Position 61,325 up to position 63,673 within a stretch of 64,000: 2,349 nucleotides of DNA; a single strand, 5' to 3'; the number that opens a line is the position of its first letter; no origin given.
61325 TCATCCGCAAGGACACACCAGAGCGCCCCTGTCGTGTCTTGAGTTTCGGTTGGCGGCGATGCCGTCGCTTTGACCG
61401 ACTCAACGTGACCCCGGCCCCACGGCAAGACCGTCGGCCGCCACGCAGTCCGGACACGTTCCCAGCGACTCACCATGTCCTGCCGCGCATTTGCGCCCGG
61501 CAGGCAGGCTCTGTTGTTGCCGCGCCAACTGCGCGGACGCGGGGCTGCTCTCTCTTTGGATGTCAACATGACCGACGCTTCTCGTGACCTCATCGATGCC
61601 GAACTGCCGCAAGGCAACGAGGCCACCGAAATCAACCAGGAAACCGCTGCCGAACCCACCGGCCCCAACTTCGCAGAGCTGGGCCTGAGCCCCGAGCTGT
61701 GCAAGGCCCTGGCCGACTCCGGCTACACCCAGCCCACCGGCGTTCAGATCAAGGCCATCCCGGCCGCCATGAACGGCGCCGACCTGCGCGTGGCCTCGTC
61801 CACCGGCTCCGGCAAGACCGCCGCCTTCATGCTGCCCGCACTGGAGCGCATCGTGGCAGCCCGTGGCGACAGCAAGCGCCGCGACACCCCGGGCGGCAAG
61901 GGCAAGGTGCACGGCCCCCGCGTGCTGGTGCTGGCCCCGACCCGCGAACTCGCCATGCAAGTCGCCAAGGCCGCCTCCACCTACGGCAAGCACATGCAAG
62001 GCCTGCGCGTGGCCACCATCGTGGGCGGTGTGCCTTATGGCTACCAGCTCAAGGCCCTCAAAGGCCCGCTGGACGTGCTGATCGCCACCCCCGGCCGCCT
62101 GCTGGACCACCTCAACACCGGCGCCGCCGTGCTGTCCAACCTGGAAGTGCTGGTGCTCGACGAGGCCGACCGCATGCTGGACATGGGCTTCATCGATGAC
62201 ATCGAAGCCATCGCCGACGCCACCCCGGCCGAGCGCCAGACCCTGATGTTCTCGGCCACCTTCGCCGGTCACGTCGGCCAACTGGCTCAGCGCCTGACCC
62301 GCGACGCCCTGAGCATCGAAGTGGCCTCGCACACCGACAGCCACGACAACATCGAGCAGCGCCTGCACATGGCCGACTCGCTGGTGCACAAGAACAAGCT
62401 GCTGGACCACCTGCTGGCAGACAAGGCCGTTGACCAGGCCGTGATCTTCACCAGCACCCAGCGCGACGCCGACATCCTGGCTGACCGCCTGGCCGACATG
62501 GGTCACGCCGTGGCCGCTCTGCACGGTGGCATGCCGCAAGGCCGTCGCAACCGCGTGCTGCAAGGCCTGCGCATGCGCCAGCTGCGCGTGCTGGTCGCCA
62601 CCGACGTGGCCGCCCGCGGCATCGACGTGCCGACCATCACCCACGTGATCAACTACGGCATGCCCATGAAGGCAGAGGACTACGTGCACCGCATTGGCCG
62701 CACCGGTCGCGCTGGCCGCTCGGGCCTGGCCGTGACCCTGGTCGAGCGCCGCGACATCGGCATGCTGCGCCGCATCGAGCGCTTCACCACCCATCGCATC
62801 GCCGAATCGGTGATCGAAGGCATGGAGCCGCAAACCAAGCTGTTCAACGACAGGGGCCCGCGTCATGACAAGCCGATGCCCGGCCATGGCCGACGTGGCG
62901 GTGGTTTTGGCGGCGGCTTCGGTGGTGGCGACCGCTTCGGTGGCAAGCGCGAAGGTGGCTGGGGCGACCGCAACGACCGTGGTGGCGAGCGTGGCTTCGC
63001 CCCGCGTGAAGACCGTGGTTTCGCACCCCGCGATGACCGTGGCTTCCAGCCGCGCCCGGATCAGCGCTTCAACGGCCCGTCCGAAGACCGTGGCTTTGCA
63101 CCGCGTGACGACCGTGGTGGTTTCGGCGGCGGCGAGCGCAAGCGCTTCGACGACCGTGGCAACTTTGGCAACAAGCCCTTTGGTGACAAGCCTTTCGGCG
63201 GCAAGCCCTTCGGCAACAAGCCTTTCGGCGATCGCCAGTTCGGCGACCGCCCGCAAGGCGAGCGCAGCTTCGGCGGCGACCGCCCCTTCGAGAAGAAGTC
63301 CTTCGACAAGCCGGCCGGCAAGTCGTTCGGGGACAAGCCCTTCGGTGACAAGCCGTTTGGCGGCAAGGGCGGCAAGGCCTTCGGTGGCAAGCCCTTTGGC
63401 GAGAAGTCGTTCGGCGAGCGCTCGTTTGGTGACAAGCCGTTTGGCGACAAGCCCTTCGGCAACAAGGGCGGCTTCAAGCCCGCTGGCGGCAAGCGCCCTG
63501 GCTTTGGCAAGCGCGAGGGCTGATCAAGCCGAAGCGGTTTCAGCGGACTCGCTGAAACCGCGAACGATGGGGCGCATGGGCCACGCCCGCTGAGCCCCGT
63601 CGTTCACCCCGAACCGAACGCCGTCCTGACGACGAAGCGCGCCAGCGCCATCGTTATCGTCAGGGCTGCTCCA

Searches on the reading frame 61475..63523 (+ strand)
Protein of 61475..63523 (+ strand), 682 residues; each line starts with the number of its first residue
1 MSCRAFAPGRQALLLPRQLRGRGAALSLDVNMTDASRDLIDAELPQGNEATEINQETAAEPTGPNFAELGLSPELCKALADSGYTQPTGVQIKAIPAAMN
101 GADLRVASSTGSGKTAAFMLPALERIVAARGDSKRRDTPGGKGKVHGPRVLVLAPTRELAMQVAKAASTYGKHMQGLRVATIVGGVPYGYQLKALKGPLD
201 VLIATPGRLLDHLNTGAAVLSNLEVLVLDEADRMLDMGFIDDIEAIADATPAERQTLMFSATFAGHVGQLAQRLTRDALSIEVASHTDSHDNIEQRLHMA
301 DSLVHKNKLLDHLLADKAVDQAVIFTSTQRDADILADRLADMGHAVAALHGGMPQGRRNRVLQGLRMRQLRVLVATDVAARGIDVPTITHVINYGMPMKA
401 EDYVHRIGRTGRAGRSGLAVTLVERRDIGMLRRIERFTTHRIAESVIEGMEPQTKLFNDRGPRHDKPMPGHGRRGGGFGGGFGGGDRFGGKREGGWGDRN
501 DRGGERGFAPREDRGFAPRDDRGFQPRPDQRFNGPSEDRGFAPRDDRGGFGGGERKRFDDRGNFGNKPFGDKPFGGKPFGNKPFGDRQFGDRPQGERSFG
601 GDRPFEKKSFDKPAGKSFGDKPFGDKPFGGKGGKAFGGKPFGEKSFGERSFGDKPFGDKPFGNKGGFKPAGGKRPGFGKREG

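Call 14: search_protein_families(library=pfam, proteins=[window:61475-63523:+], max_evalue=0.00001)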
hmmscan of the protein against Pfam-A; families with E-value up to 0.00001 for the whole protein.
window:61475-63523:+ (682 aa): 2 families
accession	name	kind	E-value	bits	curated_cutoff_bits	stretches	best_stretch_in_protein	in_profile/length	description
PF00270.35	DEAD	-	6.8e-47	159.7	26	1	89-264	2-161/167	DEAD/DEAH box helicase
PF00271.37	Helicase_C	-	3.7e-30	104.8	23.5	1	306-414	2-110/110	Helicase conserved C-terminal domain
